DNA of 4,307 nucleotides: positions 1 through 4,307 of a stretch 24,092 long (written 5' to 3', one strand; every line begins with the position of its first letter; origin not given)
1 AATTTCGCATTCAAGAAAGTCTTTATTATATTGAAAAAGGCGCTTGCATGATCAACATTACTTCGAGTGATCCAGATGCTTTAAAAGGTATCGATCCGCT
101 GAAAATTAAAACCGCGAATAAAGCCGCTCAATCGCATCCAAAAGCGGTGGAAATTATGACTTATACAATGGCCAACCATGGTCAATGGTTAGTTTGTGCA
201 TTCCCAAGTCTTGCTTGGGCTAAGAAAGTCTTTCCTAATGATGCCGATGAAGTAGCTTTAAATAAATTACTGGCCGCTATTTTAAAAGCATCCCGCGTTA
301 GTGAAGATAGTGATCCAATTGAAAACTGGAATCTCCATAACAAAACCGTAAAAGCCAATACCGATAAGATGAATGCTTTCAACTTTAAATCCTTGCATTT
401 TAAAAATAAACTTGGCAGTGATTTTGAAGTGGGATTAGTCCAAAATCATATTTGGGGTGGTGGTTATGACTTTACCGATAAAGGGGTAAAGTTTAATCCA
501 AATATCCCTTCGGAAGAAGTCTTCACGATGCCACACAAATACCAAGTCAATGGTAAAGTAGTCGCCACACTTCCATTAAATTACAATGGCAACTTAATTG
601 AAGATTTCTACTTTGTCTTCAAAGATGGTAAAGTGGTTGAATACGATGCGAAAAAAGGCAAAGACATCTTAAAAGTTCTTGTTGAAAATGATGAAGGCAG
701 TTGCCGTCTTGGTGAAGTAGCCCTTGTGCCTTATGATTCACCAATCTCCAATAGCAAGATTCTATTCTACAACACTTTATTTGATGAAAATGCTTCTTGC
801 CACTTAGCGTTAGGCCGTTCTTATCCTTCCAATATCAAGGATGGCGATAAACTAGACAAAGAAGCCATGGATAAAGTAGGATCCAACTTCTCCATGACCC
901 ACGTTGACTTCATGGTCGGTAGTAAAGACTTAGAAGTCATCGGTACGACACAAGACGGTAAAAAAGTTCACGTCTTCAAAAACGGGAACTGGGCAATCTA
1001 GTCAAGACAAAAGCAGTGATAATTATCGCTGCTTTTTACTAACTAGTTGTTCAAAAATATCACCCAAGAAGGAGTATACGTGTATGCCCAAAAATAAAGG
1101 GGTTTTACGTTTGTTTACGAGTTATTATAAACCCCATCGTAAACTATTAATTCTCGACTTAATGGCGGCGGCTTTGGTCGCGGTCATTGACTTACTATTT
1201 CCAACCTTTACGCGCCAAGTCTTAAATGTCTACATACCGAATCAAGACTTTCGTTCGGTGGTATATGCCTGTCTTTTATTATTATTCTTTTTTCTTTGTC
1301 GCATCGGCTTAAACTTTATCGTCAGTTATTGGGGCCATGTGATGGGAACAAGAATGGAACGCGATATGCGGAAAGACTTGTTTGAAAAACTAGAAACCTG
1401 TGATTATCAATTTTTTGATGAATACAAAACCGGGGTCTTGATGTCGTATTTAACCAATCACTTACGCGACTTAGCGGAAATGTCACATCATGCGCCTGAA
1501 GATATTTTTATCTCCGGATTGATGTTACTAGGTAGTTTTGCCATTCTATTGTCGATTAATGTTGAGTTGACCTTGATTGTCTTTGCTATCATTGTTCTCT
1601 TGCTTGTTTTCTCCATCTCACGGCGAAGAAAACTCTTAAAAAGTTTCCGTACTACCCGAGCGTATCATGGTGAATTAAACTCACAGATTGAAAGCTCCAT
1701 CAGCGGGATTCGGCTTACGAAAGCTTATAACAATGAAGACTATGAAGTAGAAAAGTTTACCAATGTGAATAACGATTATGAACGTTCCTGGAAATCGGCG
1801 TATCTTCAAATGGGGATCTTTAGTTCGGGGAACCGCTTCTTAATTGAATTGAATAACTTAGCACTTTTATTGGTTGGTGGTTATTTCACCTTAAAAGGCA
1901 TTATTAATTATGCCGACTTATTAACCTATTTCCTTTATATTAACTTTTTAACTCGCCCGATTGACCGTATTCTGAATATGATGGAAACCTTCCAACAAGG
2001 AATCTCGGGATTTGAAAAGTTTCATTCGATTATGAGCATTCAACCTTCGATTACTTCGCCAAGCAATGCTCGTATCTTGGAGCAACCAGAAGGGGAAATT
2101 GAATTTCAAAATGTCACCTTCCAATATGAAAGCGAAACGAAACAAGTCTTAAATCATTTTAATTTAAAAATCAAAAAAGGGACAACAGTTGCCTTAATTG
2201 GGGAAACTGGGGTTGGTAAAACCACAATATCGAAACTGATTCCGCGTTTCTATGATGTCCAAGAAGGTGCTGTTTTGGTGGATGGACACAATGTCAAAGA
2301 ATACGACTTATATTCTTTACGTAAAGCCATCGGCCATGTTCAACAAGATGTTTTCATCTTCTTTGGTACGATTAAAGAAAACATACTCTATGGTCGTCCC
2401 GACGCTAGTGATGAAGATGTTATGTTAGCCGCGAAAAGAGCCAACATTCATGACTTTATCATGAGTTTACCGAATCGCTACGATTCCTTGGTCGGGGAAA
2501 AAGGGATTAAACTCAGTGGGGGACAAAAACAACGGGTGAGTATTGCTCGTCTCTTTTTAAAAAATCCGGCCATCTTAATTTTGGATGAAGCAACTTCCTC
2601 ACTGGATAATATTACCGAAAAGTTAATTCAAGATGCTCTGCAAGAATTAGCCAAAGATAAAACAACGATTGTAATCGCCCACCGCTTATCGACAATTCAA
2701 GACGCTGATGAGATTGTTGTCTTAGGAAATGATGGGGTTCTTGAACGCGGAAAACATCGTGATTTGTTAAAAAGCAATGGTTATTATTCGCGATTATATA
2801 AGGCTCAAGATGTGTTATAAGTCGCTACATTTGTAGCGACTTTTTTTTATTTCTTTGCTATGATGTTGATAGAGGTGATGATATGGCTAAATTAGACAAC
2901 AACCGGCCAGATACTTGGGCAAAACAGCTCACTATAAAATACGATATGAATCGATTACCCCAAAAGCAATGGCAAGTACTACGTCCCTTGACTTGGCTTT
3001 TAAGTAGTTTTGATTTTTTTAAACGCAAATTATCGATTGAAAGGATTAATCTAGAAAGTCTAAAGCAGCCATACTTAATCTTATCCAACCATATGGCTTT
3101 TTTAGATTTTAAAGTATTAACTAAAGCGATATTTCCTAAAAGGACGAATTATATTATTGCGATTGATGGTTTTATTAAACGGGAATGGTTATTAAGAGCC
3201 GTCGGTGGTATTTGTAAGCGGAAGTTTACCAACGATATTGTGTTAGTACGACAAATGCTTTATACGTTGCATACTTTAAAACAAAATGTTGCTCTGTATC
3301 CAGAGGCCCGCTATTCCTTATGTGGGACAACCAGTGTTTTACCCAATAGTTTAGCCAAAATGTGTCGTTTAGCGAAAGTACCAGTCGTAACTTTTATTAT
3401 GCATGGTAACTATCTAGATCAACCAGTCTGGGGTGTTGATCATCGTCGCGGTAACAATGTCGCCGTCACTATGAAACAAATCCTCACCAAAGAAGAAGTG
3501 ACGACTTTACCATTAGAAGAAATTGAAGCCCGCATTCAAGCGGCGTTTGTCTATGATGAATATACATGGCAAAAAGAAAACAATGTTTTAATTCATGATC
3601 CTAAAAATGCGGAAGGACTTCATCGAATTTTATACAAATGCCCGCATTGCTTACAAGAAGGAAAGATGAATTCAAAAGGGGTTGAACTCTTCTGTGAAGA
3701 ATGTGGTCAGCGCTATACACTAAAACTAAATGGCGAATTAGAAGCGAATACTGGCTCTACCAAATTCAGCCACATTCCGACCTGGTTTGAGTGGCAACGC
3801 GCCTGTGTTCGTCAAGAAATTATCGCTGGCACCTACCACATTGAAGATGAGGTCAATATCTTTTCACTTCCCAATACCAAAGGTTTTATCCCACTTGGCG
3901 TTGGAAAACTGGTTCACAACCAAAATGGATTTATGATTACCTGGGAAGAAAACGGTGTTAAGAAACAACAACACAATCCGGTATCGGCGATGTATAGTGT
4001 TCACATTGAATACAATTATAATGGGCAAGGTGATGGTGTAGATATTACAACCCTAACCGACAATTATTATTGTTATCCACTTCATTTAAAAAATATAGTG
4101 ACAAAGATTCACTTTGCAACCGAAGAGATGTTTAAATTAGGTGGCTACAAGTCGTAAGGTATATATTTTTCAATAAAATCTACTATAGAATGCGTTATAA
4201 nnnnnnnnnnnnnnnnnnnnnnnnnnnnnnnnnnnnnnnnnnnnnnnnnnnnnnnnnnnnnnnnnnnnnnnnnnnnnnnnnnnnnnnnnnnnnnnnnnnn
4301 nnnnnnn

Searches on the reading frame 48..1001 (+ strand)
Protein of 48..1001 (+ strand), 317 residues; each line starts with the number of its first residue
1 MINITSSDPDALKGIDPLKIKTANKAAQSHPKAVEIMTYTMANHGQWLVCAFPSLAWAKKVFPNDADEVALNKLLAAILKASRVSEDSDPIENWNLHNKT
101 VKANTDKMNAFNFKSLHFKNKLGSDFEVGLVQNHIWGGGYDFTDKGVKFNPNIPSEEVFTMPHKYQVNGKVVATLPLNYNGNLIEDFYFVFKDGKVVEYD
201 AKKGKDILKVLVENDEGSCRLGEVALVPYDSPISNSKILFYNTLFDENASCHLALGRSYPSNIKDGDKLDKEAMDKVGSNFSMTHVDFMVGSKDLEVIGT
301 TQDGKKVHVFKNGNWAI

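Call 11: search_protein_families(library=pfam, proteins=[window:48-1001:+], max_evalue=0.001)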
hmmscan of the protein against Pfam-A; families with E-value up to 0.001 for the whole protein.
window:48-1001:+ (317 aa): 1 family
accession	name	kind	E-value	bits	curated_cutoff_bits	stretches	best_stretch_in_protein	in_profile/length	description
PF02073.20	Peptidase_M29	-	5e-129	431.1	27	1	1-315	95-406/406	Thermophilic metalloprotease (M29)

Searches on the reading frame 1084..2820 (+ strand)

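Call 11: search_protein_families(library=pfam, proteins=[window:1084-2820:+], max_evalue=0.001)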
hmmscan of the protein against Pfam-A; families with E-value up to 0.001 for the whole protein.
window:1084-2820:+ (578 aa): 4 families
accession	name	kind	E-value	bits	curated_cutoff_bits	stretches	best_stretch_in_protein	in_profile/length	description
PF00664.28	ABC_membrane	-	4.3e-51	174.6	28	1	22-292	1-273/274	ABC transporter transmembrane region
PF00005.33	ABC_tran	-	1.2e-31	110.5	25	1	356-505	1-137/137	ABC transporter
PF02463.25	SMC_N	-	2.8e-09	37.2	40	1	345-545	117-209/220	RecF/RecN/SMC N terminal domain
PF13191.12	AAA_16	-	0.00091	20.2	32.6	0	349-465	6-104/167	AAA ATPase domain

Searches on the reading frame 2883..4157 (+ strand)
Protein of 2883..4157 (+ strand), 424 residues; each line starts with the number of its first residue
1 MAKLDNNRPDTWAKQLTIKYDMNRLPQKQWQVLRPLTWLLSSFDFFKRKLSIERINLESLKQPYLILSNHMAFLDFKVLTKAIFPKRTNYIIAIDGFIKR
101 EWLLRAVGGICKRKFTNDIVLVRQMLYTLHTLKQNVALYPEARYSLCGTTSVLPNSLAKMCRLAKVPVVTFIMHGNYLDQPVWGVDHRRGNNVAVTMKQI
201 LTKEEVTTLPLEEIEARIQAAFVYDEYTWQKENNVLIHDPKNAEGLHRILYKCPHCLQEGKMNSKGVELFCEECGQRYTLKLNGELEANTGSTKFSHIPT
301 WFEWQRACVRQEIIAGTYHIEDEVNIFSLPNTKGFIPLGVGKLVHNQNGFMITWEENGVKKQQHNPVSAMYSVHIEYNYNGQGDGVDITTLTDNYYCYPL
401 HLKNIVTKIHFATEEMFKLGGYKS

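Call 11: search_protein_families(library=pfam, proteins=[window:2883-4157:+], max_evalue=0.001)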
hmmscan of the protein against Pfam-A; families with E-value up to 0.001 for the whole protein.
window:2883-4157:+ (424 aa): 1 family
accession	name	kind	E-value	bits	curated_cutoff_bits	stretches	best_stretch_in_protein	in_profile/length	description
PF01553.26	Acyltransferase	-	4.8e-05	23.6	23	1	56-173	6-131/132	Acyltransferase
